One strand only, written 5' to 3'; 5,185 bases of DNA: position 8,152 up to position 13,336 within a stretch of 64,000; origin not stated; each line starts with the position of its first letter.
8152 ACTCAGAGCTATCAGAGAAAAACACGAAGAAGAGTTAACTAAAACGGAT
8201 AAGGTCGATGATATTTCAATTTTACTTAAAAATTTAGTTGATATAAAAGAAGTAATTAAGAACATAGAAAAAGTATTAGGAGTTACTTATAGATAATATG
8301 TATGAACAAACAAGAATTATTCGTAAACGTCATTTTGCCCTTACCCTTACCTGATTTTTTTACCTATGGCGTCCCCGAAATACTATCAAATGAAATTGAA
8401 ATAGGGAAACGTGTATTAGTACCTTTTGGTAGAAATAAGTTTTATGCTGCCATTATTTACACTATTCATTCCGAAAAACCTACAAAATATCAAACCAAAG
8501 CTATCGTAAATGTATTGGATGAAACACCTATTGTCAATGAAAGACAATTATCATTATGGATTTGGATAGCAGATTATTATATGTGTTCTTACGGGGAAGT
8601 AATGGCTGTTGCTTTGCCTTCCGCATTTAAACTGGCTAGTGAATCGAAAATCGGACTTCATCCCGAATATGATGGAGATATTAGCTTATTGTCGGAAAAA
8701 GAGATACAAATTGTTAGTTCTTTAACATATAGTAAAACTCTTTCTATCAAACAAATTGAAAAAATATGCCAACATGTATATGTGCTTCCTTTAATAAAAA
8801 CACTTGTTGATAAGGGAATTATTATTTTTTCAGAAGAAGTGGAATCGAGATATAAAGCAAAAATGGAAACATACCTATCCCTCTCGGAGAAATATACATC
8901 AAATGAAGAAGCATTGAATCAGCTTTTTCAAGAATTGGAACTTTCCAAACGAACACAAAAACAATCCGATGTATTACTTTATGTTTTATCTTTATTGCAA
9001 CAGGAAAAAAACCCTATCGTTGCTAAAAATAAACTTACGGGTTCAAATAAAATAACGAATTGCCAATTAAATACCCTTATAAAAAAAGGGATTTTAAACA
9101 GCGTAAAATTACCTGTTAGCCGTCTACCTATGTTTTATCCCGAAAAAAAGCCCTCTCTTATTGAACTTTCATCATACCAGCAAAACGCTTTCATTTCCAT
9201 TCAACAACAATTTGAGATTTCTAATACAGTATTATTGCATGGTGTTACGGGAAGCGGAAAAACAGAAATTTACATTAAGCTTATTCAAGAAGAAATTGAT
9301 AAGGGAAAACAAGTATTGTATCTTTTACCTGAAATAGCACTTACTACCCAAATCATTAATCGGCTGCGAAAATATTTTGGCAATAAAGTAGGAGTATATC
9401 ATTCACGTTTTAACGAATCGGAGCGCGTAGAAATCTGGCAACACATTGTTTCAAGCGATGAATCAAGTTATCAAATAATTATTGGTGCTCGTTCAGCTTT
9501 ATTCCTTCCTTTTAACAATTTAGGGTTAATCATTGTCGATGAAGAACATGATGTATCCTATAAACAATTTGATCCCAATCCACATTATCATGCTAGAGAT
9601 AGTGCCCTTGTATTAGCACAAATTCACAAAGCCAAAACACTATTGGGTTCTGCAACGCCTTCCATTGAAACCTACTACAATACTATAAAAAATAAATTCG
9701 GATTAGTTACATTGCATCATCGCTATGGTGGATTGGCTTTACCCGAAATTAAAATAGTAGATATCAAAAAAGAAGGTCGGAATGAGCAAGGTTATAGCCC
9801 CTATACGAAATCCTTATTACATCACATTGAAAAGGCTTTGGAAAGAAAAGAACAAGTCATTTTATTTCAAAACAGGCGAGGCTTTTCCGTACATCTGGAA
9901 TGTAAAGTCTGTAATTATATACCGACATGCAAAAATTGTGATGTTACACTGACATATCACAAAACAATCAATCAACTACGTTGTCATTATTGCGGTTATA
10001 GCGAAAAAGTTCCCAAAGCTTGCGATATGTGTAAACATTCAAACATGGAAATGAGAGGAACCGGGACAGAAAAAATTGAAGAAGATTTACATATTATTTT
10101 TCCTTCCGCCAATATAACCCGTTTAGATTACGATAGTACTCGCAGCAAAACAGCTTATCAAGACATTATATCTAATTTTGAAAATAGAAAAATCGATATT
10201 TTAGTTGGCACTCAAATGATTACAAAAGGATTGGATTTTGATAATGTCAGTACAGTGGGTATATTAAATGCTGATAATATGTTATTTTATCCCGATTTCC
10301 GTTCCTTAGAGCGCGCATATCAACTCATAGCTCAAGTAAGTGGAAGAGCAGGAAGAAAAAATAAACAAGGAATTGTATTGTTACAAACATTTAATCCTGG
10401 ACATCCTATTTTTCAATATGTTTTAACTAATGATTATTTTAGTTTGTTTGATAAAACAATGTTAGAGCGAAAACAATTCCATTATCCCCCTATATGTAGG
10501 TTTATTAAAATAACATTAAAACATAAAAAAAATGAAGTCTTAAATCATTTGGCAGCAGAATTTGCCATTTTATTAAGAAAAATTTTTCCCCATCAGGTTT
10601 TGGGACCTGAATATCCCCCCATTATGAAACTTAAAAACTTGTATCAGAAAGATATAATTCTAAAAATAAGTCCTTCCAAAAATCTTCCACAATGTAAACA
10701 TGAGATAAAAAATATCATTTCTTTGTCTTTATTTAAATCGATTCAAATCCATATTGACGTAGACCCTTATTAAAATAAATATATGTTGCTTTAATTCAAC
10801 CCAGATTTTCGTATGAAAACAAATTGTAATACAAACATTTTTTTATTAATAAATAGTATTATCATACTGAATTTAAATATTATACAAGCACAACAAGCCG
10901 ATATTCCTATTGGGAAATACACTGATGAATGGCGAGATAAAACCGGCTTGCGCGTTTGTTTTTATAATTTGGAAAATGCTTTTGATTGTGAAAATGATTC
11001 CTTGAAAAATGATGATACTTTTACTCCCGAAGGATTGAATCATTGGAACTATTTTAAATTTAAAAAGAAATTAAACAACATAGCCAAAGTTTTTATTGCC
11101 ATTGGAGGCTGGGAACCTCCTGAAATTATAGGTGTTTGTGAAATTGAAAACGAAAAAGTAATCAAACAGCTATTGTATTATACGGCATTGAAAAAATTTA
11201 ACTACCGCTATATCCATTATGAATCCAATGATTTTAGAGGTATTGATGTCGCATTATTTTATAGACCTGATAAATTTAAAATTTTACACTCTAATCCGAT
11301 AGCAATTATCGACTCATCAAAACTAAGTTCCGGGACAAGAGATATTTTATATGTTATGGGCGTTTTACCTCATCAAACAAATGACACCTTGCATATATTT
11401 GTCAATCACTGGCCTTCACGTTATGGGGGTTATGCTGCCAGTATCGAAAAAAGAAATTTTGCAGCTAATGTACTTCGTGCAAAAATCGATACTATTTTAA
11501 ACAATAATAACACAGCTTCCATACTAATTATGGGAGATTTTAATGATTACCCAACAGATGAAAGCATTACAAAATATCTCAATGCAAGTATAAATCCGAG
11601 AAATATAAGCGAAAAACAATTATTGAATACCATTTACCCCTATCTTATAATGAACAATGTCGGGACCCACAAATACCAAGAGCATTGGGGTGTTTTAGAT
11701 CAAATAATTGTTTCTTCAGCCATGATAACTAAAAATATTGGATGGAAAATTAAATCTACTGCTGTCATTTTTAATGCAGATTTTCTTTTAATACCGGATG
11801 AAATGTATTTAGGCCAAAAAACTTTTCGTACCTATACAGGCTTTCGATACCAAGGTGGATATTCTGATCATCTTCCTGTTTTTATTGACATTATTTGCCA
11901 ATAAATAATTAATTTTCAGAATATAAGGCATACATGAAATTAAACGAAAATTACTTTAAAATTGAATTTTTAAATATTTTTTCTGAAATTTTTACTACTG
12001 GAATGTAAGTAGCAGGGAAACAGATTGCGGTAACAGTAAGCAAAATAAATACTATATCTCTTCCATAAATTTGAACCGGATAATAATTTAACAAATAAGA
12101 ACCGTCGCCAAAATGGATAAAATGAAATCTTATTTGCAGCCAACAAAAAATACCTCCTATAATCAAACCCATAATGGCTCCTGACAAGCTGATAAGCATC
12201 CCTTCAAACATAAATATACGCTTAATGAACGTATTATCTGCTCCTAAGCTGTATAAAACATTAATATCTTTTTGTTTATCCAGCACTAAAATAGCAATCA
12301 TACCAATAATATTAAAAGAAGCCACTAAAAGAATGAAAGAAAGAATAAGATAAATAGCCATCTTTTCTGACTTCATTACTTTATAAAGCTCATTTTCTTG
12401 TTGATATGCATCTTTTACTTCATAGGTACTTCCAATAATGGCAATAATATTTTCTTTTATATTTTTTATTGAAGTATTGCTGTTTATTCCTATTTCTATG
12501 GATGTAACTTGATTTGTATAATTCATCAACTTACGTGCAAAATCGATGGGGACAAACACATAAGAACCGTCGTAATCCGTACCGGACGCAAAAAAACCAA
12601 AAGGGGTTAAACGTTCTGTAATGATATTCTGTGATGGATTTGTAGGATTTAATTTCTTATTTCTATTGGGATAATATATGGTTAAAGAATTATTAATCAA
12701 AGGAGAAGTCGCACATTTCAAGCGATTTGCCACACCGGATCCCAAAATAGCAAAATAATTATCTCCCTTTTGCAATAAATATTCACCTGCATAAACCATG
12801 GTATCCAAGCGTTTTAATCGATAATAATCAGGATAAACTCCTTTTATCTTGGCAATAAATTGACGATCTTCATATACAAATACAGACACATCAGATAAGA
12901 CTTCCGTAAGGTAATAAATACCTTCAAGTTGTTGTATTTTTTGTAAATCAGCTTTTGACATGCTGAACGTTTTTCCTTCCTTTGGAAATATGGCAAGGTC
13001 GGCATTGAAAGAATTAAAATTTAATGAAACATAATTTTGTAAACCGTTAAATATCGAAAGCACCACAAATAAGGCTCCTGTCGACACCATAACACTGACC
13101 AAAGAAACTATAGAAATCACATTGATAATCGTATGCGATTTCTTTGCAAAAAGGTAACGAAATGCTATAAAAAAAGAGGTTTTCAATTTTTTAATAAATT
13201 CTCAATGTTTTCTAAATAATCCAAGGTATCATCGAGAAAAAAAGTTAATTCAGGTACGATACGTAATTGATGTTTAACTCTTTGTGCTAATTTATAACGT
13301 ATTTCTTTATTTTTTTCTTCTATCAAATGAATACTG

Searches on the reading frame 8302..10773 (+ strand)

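Call 32: search_protein_families(library=pfam, proteins=[window:8302-10773:+], max_evalue=0.001)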
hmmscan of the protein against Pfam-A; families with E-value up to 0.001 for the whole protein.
window:8302-10773:+ (823 aa): 8 families
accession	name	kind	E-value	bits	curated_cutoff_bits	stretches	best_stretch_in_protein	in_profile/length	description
PF17764.6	PriA_3primeBD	-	6.9e-28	96.8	22.7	1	9-106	1-96/96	3'DNA-binding domain (3'BD)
PF00270.35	DEAD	-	1e-22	81.1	26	1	292-457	3-163/167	DEAD/DEAH box helicase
PF04851.21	ResIII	-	1.8e-18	67.4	22.5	1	287-454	2-163/164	Type III restriction enzyme, res subunit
PF18319.7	Zn_ribbon_PriA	-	8e-13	48.5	26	1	543-569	1-27/27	PriA DNA helicase Cys-rich region (CRR) domain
PF00271.37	Helicase_C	-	1.3e-11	45.2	23.5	1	596-686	31-109/110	Helicase conserved C-terminal domain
PF18074.6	PriA_C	-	6.1e-11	43.4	26.9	1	730-822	1-95/95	Primosomal protein N C-terminal domain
PF22590.2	Cas3-like_C_2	-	3.1e-06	27.8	27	0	335-386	2-55/106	CRISPR-associated nuclease/helicase Cas3, C-terminal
PF20720.3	nSTAND3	-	0.00057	20.1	27.2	0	294-355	4-64/155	Novel STAND NTPase 3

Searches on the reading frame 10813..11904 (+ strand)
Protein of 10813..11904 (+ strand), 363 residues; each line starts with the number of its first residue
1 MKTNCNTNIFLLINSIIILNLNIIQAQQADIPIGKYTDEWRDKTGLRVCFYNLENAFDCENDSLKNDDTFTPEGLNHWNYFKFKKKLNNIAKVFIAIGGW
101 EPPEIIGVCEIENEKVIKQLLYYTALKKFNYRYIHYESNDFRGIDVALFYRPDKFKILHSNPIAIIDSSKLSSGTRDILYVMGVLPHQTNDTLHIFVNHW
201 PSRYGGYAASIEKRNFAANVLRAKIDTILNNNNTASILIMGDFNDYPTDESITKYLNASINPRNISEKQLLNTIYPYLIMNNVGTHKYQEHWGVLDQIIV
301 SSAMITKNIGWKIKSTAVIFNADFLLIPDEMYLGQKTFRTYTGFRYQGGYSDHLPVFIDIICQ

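Call 32: search_protein_families(library=pfam, proteins=[window:10813-11904:+], max_evalue=0.001)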
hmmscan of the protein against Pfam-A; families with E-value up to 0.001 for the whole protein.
window:10813-11904:+ (363 aa): 2 families
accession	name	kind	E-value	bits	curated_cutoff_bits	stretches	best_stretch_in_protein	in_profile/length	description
PF19580.5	Exo_endo_phos_3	-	1.5e-95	320.3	27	1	48-360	2-309/311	Endonuclease/Exonuclease/phosphatase family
PF03372.29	Exo_endo_phos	-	3.3e-05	24.2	24.5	1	102-314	30-216/225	Endonuclease/Exonuclease/phosphatase family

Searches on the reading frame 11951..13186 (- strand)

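Call 32: search_protein_families(library=pfam, proteins=[window:11951-13186:-], max_evalue=0.001)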
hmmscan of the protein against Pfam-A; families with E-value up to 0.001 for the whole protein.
window:11951-13186:- (411 aa): 2 families
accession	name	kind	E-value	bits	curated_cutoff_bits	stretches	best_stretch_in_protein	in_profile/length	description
PF02687.27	FtsX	-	3.8e-13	50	25.5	1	280-401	2-116/120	FtsX-like permease C-terminal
PF12704.14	MacB_PCD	-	2e-12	48.3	27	1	25-249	1-206/207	MacB-like periplasmic core domain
